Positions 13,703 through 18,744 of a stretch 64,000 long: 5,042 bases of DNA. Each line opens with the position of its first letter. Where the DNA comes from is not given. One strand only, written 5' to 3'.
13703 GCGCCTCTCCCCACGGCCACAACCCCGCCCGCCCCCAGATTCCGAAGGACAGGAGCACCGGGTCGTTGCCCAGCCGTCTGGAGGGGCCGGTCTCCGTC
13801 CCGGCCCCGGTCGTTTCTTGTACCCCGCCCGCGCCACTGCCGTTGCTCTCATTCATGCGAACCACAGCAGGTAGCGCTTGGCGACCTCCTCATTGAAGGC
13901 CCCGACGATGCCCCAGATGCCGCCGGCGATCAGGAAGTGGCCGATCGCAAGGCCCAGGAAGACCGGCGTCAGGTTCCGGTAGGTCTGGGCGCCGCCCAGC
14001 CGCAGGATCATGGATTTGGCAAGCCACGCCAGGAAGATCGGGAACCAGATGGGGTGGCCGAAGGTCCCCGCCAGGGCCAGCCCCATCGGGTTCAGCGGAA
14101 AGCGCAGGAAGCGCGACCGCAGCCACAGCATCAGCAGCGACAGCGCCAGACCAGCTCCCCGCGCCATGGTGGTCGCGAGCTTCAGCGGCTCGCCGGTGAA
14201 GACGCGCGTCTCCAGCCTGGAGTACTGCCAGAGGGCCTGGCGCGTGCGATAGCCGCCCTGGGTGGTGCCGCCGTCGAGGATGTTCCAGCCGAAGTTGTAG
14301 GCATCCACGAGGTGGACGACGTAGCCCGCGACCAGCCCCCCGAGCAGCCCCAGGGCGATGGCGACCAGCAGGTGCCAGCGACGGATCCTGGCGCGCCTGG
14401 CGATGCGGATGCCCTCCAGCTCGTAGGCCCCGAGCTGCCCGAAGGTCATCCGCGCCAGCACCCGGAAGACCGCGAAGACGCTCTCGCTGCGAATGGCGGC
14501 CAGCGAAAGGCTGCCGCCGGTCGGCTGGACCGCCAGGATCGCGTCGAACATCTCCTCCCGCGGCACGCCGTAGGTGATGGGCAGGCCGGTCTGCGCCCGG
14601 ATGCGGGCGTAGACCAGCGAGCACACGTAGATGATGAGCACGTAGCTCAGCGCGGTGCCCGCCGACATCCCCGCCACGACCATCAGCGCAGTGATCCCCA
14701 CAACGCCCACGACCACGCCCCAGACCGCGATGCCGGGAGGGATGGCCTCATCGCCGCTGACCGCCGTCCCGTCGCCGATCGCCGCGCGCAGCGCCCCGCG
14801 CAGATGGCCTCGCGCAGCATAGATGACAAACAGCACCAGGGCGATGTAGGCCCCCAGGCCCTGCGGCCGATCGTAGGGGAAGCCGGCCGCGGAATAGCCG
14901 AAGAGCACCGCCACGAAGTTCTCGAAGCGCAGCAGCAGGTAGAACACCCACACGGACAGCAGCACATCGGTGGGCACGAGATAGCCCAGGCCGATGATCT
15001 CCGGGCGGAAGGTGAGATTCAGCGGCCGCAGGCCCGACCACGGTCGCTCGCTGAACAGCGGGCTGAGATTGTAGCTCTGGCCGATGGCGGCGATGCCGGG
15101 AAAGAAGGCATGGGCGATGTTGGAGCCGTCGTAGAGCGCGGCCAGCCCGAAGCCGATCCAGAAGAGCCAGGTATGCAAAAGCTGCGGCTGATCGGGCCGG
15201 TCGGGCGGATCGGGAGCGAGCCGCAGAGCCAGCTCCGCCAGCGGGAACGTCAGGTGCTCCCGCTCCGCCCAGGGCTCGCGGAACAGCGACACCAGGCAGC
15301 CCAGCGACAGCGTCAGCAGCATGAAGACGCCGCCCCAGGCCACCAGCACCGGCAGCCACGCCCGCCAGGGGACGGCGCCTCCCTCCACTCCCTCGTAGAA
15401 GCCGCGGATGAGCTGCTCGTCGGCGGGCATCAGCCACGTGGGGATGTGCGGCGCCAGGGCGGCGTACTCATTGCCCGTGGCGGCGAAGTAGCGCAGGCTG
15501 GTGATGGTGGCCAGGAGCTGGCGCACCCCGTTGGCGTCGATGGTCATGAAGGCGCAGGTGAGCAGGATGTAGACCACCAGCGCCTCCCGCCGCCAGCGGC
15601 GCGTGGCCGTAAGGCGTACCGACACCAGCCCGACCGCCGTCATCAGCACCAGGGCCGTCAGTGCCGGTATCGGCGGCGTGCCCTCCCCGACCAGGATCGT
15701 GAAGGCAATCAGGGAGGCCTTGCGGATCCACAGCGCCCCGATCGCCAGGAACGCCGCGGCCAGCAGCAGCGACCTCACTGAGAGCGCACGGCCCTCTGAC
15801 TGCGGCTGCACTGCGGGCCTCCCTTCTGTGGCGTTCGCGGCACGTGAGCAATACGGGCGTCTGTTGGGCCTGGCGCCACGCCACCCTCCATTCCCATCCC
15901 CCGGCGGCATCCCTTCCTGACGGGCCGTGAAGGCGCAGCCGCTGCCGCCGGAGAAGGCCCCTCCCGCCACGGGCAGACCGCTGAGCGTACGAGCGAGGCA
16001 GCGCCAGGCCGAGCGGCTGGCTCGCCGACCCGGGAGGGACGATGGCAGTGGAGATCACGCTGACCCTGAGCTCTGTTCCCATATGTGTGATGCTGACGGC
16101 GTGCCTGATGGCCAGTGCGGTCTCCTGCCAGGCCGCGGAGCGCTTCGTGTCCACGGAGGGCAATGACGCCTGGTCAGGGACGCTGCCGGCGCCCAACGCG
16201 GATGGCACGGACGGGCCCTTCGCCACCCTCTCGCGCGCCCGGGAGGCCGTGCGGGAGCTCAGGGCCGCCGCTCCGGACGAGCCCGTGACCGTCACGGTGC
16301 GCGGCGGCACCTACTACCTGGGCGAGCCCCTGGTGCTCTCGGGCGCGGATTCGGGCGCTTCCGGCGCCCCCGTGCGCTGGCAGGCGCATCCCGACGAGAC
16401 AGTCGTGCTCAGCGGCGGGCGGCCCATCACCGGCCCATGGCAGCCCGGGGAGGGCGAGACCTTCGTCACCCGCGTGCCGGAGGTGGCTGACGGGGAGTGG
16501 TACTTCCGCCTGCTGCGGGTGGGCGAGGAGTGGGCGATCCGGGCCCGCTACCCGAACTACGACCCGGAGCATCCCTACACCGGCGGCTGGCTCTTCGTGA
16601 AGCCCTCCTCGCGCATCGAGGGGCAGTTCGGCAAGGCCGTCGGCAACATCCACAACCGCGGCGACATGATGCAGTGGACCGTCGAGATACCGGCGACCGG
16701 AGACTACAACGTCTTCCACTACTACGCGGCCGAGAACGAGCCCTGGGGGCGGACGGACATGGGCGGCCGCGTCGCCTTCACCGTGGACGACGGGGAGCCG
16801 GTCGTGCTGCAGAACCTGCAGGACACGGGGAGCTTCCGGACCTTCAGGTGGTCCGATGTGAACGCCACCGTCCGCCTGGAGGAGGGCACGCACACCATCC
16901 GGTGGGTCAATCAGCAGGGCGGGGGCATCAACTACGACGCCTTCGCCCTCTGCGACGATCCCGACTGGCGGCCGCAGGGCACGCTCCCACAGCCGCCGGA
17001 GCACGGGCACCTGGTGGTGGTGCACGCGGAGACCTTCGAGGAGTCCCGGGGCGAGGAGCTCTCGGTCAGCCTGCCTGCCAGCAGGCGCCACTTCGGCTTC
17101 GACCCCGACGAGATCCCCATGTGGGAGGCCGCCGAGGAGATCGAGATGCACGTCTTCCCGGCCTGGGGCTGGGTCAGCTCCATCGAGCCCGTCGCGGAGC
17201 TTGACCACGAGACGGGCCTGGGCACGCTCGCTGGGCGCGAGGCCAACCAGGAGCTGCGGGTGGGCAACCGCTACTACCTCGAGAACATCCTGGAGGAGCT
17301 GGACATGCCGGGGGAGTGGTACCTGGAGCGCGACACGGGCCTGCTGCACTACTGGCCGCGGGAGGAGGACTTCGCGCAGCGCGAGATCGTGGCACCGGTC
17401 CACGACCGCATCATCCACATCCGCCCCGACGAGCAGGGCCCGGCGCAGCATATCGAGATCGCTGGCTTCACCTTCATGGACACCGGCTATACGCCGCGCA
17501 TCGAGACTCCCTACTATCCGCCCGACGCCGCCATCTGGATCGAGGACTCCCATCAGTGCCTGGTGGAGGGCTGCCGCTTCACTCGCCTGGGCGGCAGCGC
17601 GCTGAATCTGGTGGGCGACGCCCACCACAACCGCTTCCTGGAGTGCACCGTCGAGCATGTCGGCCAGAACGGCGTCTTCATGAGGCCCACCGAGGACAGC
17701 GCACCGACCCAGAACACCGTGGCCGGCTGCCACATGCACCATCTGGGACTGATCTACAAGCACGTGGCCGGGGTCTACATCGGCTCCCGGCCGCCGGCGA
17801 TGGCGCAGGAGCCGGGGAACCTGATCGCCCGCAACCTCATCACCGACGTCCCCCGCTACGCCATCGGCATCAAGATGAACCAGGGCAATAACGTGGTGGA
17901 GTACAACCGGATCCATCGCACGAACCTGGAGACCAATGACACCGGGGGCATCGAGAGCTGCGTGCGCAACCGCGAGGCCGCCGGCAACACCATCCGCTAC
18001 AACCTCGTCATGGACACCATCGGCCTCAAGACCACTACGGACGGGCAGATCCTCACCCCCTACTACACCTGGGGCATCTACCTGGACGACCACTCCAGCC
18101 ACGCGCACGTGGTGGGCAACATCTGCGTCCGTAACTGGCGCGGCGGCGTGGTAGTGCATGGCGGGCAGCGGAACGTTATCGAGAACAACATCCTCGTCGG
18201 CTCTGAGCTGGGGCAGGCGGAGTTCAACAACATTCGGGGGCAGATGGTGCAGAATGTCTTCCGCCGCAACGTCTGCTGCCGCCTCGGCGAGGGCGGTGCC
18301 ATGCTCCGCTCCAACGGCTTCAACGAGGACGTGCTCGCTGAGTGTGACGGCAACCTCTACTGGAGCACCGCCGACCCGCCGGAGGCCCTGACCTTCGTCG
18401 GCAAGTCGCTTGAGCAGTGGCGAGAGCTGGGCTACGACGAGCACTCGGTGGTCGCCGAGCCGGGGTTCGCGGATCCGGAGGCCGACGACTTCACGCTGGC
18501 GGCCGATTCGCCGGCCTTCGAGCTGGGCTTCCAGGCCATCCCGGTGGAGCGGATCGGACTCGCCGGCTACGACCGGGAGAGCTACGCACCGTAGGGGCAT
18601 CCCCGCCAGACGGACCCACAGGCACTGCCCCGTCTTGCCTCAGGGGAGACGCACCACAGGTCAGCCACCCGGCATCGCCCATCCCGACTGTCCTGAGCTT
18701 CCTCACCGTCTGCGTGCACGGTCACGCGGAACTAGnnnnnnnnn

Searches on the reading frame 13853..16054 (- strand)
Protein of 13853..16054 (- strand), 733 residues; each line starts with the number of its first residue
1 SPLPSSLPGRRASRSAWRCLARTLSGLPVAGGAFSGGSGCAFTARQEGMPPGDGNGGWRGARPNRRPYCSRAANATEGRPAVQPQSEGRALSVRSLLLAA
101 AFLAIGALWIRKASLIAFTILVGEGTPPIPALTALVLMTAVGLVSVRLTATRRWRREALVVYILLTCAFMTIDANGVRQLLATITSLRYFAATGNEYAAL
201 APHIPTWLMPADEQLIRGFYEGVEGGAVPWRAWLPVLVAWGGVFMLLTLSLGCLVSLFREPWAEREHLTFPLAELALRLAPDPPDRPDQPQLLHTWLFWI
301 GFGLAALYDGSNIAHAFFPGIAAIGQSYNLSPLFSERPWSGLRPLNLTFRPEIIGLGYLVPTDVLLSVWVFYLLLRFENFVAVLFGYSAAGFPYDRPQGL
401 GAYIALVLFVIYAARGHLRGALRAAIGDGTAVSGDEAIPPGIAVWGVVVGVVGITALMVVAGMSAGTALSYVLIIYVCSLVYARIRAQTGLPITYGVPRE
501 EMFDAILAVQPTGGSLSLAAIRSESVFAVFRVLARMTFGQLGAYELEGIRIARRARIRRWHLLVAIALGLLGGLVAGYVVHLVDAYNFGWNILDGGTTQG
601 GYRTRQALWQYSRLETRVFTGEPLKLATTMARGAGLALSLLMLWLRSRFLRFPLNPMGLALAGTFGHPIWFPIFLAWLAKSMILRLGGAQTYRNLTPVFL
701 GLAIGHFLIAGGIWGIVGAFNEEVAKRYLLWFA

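Call 10: search_protein_families(library=pfam, proteins=[window:13853-16054:-], max_evalue=0.0001)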
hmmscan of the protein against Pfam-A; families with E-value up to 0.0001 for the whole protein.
window:13853-16054:- (733 aa): 2 families
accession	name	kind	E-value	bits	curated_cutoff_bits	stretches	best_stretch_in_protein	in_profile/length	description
PF20581.3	DUF6785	-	5.9e-105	352.1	25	1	93-589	2-498/498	Family of unknown function (DUF6785)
PF20580.3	DUF6784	-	1.9e-23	83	26.4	1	632-723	4-95/101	Domain of unknown function (DUF6784)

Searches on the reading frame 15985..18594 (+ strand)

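Call 10: search_protein_families(library=pfam, proteins=[window:15985-18594:+], max_evalue=0.0001)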
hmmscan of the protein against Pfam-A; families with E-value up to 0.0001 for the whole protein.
window:15985-18594:+ (869 aa): 4 families
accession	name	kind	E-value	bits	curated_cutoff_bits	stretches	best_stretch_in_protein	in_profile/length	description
PF13229.12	Beta_helix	-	5e-19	68.9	25.9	2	516-712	2-156/158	Right handed beta helix region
PF03422.21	CBM_6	-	4.2e-08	34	28.9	1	216-316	22-114/125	Carbohydrate binding module (family 6)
PF21231.2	GH141_M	-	1.8e-07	31.6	27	0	429-459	126-156/156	GH141 insertion domain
PF05048.19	NosD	-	1.5e-06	28.2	23.6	0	516-656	18-131/212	Periplasmic copper-binding protein (NosD)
